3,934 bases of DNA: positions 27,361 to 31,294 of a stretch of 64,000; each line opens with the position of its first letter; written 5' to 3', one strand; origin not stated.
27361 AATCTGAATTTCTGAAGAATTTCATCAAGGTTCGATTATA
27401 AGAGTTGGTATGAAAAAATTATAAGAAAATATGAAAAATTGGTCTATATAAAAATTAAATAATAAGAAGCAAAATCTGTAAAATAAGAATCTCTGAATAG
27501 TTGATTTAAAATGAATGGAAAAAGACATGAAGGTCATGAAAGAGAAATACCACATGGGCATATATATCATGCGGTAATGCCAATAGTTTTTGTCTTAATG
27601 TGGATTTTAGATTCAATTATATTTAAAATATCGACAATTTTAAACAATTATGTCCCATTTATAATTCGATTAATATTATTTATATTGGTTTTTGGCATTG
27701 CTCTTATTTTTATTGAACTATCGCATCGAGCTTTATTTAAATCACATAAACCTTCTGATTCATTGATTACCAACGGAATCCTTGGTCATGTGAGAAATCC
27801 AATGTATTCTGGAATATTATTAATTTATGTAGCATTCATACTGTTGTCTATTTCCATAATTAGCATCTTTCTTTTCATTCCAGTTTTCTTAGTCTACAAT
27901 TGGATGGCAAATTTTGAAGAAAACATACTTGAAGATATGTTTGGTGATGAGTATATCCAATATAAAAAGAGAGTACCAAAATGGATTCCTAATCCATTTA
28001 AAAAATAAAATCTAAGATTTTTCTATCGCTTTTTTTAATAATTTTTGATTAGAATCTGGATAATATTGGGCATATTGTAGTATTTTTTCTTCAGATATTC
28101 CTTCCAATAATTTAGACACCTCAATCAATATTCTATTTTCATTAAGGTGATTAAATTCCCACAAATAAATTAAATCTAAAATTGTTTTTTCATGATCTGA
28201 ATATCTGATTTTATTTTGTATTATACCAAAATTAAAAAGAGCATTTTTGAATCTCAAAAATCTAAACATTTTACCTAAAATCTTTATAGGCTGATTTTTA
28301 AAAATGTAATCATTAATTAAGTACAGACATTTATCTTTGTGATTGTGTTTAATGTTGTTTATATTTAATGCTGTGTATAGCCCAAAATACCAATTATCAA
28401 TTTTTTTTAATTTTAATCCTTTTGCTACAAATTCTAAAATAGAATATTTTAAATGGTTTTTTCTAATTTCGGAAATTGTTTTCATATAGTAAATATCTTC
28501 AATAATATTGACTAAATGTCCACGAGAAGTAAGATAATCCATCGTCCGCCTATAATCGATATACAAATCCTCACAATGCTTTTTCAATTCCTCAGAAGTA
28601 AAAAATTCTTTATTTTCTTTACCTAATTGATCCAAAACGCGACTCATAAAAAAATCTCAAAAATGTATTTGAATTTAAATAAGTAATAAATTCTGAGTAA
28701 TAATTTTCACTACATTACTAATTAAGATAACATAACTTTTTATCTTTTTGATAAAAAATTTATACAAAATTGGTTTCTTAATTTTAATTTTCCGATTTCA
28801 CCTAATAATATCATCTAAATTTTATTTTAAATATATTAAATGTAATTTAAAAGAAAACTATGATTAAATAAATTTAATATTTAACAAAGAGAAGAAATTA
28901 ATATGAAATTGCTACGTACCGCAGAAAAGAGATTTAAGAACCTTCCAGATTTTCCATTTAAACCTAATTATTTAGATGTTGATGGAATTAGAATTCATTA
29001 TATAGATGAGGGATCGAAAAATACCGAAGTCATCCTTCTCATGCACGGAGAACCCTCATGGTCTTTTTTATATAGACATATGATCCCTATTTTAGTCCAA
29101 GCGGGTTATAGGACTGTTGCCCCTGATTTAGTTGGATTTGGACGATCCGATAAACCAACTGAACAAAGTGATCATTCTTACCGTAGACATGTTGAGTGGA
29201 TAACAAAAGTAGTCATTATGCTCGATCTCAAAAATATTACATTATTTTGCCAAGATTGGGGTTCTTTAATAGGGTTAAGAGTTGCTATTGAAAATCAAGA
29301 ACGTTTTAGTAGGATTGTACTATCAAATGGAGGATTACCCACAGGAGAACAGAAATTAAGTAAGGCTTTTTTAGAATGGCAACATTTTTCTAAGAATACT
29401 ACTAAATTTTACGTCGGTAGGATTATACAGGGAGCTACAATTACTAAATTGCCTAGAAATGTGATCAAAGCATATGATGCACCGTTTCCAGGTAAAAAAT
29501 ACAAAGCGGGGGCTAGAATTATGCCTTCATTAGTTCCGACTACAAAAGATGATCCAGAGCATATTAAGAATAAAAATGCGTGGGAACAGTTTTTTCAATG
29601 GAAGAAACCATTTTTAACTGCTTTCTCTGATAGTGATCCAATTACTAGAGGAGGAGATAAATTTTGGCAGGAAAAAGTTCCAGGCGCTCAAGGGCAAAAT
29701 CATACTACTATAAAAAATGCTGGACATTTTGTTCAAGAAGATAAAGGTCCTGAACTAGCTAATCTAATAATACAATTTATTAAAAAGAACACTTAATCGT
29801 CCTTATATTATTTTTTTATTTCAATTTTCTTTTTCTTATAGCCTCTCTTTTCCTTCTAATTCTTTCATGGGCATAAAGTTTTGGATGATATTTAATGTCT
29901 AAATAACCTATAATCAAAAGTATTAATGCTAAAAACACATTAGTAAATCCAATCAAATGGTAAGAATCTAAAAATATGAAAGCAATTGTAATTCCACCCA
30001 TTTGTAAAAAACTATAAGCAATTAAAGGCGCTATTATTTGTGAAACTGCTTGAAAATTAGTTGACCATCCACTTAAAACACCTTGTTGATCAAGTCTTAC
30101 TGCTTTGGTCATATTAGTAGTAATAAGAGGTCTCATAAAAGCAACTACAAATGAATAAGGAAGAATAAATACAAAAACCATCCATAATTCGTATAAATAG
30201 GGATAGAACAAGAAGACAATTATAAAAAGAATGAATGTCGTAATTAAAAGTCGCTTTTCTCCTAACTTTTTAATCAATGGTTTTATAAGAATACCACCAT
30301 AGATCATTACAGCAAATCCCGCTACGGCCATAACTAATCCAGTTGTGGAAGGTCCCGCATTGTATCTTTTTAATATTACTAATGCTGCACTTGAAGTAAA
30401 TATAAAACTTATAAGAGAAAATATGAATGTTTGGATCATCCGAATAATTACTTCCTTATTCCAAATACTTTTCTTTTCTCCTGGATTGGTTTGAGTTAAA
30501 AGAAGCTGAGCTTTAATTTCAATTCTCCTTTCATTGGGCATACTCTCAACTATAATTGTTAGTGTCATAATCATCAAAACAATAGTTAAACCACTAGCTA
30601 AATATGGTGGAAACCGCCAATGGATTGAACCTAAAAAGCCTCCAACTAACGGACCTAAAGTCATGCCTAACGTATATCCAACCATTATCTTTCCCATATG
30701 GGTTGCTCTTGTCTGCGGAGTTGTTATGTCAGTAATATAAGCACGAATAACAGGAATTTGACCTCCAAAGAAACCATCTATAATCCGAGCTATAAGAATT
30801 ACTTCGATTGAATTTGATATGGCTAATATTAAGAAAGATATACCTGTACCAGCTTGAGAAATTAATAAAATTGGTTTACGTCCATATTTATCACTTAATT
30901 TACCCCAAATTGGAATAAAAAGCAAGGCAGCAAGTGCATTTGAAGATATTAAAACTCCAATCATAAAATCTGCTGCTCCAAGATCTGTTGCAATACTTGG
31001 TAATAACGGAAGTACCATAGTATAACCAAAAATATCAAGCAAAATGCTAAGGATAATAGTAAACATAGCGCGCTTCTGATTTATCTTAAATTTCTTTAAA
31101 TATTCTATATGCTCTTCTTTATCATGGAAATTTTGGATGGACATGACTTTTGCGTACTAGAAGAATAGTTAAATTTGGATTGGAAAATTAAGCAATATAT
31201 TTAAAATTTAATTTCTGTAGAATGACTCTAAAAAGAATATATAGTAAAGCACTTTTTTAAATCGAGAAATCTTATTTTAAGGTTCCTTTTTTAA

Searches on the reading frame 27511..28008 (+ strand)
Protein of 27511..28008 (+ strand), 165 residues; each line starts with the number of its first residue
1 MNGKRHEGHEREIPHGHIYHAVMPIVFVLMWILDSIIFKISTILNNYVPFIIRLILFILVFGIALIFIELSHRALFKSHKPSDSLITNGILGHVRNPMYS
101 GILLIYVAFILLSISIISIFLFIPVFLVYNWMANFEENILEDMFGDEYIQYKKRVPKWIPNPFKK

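Call 5: search_protein_families(library=pfam, proteins=[window:27511-28008:+], max_evalue=0.01)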
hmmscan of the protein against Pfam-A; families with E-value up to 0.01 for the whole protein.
window:27511-28008:+ (165 aa): 1 family
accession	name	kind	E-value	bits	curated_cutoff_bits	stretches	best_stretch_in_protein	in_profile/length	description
PF04191.18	PEMT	-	3.8e-09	37.4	25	1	75-146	29-104/105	Phospholipid methyltransferase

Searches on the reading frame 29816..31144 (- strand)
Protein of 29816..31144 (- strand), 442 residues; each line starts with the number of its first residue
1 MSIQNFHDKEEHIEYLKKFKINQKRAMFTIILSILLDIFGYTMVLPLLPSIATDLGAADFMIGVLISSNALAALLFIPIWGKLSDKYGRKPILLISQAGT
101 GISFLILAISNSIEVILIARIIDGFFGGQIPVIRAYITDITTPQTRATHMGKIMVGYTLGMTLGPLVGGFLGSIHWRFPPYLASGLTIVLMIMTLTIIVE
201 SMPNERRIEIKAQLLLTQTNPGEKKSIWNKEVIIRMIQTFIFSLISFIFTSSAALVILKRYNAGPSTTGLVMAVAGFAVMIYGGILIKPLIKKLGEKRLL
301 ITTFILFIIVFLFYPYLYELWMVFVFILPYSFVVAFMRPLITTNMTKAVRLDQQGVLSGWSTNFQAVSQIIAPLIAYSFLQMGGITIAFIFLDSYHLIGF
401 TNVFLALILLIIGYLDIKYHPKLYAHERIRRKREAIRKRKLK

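Call 5: search_protein_families(library=pfam, proteins=[window:29816-31144:-], max_evalue=0.01)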
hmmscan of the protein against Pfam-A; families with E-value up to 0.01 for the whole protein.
window:29816-31144:- (442 aa): 5 families
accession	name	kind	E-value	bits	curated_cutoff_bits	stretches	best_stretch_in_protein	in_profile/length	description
PF07690.21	MFS_1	-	1.2e-61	209.1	33.4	2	31-373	2-347/347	Major Facilitator Superfamily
PF12832.13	MFS_1_like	-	2.1e-11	44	25.2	2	30-171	217-361/373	MFS_1 like family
PF05977.19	MFS_3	-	1.1e-07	31.1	27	1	51-327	36-314/524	Transmembrane secretion effector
PF13347.12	MFS_2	-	1.3e-05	24.4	27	1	21-135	220-337/427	MFS/sugar transport protein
PF06779.20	MFS_4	-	0.00065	19.6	26.3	1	22-172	189-339/364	Uncharacterised MFS-type transporter YbfB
